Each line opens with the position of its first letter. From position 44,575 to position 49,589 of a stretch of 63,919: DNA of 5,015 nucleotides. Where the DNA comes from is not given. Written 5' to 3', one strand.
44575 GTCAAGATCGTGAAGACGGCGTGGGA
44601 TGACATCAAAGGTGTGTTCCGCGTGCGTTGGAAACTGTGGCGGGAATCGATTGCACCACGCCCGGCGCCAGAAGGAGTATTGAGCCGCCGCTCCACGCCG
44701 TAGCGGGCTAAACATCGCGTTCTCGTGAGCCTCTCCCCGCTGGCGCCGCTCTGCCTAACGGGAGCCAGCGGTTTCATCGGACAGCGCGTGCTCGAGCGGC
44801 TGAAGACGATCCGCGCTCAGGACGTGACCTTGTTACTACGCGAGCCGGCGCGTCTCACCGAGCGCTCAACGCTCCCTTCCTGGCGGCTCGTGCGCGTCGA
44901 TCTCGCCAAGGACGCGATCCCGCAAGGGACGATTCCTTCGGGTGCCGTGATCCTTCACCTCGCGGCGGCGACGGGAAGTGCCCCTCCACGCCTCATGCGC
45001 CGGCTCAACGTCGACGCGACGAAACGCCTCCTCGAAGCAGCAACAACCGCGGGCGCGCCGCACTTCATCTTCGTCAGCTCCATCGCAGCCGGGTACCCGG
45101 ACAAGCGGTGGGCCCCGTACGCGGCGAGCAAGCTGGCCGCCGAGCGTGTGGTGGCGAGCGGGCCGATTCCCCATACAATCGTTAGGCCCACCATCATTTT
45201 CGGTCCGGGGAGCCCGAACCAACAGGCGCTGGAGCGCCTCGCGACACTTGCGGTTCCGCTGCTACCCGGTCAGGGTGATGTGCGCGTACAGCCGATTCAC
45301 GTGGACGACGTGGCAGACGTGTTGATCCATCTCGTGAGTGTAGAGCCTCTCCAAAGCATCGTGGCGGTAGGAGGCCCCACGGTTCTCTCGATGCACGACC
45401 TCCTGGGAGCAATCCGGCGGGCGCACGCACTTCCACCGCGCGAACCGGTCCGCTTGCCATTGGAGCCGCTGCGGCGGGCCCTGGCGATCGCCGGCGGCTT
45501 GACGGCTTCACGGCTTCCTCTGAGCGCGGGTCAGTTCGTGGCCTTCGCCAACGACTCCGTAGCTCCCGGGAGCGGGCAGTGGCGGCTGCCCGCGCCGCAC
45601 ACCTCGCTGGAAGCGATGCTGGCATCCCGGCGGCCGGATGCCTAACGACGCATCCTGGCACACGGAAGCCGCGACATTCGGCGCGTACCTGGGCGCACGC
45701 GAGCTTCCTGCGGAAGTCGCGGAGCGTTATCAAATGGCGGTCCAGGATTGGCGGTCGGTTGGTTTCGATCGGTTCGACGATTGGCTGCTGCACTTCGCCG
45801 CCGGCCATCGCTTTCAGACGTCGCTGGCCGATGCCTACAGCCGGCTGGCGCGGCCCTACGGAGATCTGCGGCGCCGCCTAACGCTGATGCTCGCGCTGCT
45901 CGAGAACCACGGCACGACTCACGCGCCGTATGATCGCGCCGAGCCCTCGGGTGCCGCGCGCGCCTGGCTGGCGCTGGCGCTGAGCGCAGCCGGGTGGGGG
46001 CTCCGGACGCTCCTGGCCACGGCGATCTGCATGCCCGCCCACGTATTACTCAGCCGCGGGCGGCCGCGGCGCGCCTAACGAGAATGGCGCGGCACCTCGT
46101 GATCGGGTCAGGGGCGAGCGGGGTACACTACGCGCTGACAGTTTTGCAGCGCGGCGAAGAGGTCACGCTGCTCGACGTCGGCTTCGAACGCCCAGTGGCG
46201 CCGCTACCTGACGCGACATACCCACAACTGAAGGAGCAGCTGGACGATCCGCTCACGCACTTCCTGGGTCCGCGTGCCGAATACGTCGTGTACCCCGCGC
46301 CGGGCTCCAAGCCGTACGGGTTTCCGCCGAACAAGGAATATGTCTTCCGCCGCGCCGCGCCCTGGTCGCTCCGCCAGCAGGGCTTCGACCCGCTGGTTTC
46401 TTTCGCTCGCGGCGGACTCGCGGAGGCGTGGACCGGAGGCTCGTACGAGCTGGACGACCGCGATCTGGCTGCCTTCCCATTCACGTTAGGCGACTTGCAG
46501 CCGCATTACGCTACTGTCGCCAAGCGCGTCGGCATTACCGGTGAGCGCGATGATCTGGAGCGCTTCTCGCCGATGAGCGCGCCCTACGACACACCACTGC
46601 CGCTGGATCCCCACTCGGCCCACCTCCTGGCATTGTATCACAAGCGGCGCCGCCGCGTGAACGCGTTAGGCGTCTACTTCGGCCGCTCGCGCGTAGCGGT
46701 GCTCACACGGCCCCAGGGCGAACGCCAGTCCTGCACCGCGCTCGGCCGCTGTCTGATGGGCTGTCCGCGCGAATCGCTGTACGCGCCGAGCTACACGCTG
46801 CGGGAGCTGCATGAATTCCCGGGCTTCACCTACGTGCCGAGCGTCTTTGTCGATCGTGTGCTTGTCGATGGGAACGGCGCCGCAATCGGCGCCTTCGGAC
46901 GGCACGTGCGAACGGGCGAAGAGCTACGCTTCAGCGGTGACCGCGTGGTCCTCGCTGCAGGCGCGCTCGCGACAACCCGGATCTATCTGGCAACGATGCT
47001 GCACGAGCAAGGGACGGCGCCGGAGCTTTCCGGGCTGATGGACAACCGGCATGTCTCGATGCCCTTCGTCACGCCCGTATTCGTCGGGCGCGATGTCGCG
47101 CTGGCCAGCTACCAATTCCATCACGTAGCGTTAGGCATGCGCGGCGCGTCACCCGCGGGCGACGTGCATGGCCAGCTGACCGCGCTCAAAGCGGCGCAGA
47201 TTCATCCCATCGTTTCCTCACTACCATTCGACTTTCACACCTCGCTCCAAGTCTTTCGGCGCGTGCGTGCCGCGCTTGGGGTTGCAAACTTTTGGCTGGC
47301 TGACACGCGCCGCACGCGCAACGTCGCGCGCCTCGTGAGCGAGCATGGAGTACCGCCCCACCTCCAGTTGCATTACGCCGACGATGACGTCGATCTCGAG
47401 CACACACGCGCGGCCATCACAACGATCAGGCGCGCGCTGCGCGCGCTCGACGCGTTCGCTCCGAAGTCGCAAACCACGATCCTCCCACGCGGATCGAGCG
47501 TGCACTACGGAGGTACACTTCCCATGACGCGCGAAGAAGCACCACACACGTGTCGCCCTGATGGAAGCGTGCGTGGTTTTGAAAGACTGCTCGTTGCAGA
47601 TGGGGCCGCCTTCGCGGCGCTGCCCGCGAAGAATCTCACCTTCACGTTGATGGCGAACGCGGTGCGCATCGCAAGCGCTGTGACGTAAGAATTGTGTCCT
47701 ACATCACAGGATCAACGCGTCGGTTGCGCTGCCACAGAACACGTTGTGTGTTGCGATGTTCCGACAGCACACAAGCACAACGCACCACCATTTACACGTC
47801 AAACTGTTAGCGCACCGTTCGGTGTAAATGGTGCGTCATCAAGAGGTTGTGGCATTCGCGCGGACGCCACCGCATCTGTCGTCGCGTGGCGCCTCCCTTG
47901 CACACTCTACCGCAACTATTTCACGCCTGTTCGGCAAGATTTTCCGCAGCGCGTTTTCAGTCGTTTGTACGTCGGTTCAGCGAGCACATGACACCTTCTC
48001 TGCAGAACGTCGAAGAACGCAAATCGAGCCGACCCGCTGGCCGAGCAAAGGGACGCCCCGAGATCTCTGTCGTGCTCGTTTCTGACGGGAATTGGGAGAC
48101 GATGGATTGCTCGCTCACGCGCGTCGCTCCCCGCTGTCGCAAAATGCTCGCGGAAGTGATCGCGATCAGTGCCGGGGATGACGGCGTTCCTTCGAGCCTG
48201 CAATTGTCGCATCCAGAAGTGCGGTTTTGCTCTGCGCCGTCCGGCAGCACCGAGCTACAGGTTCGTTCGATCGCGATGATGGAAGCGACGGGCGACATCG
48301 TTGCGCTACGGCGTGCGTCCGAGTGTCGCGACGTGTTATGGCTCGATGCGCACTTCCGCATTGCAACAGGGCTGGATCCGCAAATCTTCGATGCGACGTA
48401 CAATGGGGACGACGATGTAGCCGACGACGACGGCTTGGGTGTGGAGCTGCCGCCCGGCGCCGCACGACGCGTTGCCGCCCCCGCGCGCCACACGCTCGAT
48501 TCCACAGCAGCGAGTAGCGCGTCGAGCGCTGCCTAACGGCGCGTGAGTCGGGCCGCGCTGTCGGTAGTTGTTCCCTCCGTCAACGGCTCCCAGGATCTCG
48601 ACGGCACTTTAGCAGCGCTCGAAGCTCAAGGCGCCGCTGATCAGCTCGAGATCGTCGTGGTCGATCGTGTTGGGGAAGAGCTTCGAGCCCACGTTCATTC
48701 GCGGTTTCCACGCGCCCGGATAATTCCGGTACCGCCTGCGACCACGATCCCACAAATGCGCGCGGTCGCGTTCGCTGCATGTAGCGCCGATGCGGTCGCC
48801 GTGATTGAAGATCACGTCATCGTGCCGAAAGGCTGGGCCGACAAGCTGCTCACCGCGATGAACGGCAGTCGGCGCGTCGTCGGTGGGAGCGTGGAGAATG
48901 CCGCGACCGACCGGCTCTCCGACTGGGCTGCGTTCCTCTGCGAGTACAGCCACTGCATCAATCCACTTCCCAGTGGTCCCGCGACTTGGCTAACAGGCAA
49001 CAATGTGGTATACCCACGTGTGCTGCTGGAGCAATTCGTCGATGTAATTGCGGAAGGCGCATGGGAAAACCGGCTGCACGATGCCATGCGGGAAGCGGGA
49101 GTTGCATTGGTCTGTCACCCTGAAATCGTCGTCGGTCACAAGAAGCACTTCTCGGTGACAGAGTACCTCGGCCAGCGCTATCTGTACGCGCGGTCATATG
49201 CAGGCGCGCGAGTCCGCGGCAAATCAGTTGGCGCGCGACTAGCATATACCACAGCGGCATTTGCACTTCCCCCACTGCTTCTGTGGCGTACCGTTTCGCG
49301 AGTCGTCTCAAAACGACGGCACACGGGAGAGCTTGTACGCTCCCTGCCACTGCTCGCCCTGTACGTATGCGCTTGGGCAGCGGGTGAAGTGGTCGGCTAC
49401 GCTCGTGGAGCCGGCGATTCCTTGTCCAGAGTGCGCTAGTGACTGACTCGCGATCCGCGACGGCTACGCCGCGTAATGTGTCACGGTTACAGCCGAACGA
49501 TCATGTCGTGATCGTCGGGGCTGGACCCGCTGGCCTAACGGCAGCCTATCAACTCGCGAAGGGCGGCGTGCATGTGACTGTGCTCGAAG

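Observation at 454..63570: Hyper-abundant non-palindromic octamer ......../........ scattered through genes and spacers (uptake-sequence or HIP1-like behaviour)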

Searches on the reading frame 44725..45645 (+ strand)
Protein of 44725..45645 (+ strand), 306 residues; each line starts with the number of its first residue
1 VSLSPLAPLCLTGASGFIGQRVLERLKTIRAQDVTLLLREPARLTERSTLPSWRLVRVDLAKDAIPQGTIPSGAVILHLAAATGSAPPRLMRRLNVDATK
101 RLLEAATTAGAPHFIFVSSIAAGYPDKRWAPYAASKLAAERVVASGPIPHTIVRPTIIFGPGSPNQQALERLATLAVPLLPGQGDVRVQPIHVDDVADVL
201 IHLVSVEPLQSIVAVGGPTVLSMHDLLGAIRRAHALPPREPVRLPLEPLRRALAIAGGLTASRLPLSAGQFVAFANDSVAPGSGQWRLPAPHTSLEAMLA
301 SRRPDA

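Call 15: search_protein_families(library=pfam, max_evalue=0.001, proteins=[window:44725-45645:+])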
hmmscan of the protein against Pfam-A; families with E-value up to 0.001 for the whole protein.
window:44725-45645:+ (306 aa): 6 families
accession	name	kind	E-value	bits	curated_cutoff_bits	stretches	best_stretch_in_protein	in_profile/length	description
PF01370.27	Epimerase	-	7.5e-19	68.5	20.9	1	10-205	2-226/240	NAD dependent epimerase/dehydratase family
PF13460.12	NAD_binding_10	-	4.6e-18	66.2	27.2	1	13-204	1-181/184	NAD(P)H-binding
PF07993.18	NAD_binding_4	-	1.3e-13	51.1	20.1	1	75-127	91-144/258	Male sterility protein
PF01073.25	3Beta_HSD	-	7.1e-12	45.4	22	1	11-199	2-224/280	3-beta hydroxysteroid dehydrogenase/isomerase family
PF05368.20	NmrA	-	2.9e-05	24.2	27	1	11-205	7-204/298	NmrA-like family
PF04321.23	RmlD_sub_bind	-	7.9e-05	22.3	27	1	10-208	4-201/287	RmlD substrate binding domain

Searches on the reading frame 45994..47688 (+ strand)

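Call 6: search_protein_families(library=pfam, proteins=[window:45994-47688:+])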
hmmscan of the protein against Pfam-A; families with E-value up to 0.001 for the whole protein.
window:45994-47688:+ (564 aa): 3 families
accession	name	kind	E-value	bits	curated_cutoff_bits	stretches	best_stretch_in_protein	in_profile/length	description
PF05199.19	GMC_oxred_C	-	1.7e-12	48.5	24.6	1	450-556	13-139/139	GMC oxidoreductase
PF00890.30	FAD_binding_2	-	0.0003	20.5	20.4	0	35-64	3-32/414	FAD binding domain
PF07992.20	Pyr_redox_2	-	0.00079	19.4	26.1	0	25-62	137-173/291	Pyridine nucleotide-disulphide oxidoreductase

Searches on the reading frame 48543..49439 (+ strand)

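Call 15: search_protein_families(library=pfam, max_evalue=0.001, proteins=[window:48543-49439:+])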
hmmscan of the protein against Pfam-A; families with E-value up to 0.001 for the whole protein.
window:48543-49439:+ (298 aa): 1 family
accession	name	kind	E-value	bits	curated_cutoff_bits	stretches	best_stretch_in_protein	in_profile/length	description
PF00535.33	Glycos_transf_2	-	7.6e-08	32.9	23.3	1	7-128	1-126/168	Glycosyl transferase family 2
